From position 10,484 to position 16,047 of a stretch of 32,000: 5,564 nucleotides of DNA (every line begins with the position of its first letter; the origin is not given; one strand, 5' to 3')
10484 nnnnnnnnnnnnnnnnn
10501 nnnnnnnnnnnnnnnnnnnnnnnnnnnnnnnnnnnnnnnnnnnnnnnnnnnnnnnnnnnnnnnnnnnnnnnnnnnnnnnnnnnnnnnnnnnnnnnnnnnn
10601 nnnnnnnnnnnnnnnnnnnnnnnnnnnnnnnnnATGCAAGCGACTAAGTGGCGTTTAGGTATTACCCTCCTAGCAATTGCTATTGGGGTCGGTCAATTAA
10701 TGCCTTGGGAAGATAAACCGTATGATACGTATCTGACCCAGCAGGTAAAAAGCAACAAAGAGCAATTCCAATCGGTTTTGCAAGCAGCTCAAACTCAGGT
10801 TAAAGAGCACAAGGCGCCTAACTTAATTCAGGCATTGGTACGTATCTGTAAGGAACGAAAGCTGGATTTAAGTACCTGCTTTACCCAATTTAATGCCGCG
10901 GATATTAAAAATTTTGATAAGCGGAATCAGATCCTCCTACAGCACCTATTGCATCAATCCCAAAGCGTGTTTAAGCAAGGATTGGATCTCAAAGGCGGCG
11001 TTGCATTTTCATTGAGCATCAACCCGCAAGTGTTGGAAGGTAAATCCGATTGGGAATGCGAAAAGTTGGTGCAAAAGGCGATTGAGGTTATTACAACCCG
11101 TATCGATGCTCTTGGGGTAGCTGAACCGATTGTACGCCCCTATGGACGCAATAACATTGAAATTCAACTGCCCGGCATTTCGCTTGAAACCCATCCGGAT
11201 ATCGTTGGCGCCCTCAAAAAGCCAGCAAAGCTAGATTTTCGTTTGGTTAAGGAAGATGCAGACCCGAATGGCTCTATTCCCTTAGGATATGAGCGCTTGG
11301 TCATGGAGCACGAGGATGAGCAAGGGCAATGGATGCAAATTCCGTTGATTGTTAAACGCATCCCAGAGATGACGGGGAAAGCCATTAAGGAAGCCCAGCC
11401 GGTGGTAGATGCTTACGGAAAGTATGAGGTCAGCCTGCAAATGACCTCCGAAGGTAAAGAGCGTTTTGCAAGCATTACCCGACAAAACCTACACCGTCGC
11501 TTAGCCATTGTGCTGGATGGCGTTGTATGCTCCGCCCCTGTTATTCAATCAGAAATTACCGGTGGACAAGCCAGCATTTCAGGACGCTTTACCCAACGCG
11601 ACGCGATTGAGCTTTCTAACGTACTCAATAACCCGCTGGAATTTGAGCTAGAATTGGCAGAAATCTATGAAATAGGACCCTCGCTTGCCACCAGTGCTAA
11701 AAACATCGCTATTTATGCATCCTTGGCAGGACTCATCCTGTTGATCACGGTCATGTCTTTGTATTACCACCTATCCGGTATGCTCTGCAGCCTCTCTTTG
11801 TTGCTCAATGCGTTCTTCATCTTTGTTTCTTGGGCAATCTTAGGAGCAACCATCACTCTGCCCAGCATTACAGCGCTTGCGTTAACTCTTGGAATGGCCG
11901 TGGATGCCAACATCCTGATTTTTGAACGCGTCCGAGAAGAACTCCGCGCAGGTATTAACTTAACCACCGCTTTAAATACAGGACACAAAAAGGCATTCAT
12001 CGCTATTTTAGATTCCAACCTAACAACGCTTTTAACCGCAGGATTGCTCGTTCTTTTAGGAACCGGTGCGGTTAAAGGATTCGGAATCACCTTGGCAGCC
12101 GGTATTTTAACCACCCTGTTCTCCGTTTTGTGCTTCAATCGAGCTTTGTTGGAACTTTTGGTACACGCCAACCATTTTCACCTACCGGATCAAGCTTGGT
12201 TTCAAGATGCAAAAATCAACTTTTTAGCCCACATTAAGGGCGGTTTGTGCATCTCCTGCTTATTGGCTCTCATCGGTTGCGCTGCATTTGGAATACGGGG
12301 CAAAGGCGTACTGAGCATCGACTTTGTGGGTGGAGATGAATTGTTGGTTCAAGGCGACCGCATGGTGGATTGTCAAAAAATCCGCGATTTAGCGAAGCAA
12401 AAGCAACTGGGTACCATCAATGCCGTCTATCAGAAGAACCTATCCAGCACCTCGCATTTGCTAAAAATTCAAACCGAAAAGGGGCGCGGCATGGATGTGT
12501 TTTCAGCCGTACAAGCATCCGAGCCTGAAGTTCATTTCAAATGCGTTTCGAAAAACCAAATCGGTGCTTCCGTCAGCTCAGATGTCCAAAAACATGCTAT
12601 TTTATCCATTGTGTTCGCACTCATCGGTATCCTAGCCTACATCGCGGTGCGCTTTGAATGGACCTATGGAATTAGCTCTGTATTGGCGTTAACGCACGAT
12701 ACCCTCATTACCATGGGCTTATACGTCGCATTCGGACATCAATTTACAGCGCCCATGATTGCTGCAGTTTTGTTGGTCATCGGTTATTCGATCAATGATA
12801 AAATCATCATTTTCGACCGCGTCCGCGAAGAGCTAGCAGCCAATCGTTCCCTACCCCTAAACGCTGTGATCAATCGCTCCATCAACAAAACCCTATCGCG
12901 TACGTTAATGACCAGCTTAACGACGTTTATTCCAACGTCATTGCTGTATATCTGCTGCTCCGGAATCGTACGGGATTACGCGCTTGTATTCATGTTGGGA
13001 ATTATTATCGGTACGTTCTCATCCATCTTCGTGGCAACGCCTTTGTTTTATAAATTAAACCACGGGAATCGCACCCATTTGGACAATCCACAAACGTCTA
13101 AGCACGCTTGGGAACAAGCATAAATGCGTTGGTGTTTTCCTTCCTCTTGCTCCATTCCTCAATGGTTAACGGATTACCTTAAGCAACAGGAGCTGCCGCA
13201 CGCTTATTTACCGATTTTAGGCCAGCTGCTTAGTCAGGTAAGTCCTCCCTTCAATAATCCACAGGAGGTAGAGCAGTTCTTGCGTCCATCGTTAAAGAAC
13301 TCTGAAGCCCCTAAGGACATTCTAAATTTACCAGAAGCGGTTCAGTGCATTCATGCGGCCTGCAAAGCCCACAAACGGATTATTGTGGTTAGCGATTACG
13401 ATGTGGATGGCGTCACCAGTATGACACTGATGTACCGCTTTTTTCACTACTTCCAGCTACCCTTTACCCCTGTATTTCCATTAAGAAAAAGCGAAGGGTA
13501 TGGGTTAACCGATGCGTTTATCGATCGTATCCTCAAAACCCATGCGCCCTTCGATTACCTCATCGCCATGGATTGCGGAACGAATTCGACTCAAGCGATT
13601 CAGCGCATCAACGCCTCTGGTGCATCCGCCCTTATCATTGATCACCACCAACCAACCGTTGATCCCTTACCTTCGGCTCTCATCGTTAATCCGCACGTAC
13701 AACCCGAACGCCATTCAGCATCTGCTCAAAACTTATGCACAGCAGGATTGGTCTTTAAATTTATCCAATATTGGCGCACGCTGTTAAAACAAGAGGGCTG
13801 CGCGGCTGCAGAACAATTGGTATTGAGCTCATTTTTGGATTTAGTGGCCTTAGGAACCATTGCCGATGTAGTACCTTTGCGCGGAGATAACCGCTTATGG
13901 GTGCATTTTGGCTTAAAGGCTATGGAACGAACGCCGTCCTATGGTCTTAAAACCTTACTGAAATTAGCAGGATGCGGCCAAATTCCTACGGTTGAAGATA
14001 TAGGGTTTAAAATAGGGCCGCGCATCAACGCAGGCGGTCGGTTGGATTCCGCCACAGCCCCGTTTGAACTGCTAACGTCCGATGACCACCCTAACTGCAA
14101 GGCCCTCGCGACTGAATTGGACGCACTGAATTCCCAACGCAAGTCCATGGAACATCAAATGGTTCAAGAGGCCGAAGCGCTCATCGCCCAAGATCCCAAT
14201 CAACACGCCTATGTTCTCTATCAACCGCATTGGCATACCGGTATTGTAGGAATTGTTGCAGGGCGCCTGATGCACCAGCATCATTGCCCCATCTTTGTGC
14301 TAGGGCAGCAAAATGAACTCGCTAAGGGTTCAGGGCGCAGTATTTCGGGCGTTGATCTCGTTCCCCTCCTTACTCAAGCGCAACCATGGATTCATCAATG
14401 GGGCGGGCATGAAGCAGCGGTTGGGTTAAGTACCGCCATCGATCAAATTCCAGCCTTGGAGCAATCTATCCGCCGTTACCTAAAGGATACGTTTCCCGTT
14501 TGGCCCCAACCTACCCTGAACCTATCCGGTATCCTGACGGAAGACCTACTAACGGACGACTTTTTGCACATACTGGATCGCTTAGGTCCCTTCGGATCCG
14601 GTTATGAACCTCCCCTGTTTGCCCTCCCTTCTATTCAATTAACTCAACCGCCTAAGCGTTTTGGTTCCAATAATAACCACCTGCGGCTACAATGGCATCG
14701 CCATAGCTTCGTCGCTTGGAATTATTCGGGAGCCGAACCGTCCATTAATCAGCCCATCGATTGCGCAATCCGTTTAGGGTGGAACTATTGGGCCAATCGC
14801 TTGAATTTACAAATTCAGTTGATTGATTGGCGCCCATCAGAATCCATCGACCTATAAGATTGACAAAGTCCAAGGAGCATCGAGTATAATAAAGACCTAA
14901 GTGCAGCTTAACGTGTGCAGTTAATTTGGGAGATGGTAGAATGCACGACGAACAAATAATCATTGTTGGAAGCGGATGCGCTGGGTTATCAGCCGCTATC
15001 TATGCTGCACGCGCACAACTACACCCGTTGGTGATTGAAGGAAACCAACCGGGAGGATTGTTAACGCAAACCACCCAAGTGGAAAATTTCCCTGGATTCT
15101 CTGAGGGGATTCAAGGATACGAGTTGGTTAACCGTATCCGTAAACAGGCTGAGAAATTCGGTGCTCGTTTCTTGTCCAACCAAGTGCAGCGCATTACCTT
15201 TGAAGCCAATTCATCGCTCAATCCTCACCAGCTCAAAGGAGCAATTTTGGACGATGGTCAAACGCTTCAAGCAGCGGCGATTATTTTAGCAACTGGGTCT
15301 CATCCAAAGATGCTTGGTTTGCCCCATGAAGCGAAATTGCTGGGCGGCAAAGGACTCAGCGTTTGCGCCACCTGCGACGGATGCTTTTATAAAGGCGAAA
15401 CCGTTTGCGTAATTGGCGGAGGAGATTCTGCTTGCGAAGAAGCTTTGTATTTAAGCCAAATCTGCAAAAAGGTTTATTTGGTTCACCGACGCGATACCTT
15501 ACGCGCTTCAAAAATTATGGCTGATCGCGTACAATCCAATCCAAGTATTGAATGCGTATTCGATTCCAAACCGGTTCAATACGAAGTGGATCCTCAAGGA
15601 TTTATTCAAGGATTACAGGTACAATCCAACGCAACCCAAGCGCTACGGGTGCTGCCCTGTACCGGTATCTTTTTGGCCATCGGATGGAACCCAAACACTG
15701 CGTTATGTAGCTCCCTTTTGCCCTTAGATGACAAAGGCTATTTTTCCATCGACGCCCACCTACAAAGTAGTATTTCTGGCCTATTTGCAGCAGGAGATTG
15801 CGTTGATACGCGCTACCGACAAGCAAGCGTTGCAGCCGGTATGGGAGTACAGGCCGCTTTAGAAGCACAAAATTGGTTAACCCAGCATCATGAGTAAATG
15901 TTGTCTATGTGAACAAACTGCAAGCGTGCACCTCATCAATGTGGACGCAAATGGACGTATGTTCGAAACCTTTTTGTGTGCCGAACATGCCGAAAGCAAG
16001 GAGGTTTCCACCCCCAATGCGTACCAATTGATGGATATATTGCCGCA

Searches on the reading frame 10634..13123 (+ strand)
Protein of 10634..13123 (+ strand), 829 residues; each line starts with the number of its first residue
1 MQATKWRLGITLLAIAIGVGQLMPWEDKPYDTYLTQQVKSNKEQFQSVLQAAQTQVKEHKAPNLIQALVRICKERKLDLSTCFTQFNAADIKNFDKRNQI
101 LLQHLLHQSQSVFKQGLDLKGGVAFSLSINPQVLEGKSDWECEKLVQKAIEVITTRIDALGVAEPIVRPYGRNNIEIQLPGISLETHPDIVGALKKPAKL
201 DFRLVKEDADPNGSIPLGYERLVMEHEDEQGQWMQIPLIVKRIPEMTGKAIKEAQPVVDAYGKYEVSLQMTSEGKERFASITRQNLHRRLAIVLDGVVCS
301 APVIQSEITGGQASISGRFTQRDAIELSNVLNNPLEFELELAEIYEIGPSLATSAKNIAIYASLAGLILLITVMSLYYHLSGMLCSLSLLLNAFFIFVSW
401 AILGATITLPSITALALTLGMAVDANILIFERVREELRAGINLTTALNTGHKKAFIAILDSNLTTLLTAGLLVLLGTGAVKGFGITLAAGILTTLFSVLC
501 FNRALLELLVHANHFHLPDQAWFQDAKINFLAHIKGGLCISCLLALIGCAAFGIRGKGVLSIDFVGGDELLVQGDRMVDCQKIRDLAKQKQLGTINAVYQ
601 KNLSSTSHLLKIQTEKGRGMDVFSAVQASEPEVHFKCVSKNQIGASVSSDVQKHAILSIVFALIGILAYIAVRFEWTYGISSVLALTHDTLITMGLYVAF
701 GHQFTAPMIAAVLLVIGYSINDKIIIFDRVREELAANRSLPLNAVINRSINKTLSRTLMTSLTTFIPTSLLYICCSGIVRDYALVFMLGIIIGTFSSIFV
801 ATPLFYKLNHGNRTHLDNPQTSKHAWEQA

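Call 20: search_protein_families(library=pfam, proteins=[window:10634-13123:+], max_evalue=0.001)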
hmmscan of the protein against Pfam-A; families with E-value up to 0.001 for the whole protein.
window:10634-13123:+ (829 aa): 4 families
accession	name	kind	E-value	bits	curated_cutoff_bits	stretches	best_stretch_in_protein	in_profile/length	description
PF02355.23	SecD_SecF_C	-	2.1e-71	239.7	20.5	2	634-809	12-187/189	Protein export membrane protein SecD/SecF, C-terminal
PF22599.2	SecDF_P1_head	-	1.1e-28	99.8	27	1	235-332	10-108/114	SecDF, P1 head subdomain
PF21760.3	SecD_1st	-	1.6e-14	53.5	27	1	146-206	1-59/60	Protein translocase subunit SecDF, P1 domain, N-terminal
PF03176.21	MMPL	-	2.1e-10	40.5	20.5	1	362-512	153-305/333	MMPL family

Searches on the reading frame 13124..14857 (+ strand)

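Call 20: search_protein_families(library=pfam, proteins=[window:13124-14857:+], max_evalue=0.001)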
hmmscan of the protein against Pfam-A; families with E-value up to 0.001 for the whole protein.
window:13124-14857:+ (577 aa): 3 families
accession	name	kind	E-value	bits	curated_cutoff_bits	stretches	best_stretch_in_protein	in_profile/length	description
PF01368.27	DHH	-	1e-18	68.3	28.1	1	85-245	1-125/125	DHH family, N-terminal domain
PF17768.7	RecJ_OB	-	1.7e-15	57.4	27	1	472-568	6-107/107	RecJ OB domain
PF02272.25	DHHA1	-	1.9e-10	41.5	25.9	1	363-454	5-101/102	DHHA1 domain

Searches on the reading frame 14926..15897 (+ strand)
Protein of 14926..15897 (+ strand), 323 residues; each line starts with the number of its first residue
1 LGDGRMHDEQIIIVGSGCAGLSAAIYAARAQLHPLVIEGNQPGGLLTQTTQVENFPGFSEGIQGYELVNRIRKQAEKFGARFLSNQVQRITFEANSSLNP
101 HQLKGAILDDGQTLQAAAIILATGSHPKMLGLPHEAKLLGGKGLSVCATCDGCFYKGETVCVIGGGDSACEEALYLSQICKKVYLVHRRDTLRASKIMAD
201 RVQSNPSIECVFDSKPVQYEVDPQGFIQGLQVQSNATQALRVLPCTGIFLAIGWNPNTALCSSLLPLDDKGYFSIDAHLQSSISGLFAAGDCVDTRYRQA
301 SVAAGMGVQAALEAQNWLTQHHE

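Call 20: search_protein_families(library=pfam, proteins=[window:14926-15897:+], max_evalue=0.001)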
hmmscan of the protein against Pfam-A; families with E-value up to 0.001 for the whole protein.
window:14926-15897:+ (323 aa): 10 families
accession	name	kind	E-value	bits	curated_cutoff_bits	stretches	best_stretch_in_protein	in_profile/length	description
PF07992.20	Pyr_redox_2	-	5.7e-47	161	26.1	1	10-307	2-291/291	Pyridine nucleotide-disulphide oxidoreductase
PF13738.12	Pyr_redox_3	-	4.4e-17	62.7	30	1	12-290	1-305/305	Pyridine nucleotide-disulphide oxidoreductase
PF00070.33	Pyr_redox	-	3.8e-15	56.6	22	1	160-232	2-79/82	Pyridine nucleotide-disulphide oxidoreductase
PF01266.30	DAO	-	6.1e-10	39.6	27.9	1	11-43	2-35/353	FAD dependent oxidoreductase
PF01134.28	GIDA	-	7.5e-10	38.8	22.1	0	10-37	1-28/391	Glucose inhibited division protein A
PF00890.30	FAD_binding_2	-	4.2e-07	29.9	20.4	1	11-44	2-35/414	FAD binding domain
PF12831.13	FAD_oxidored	-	7.9e-07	29.1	27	1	11-77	2-74/416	FAD dependent oxidoreductase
PF03486.20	HI0933_like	-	5.3e-06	26.5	50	0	10-41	2-33/244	HI0933-like protein Rossmann domain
PF13450.12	NAD_binding_8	-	1.3e-05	25.8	21.9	1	13-50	1-39/68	NAD(P)-binding Rossmann-like domain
PF01946.23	Thi4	-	0.00067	19.4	26.2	0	9-40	18-50/235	Thi4 family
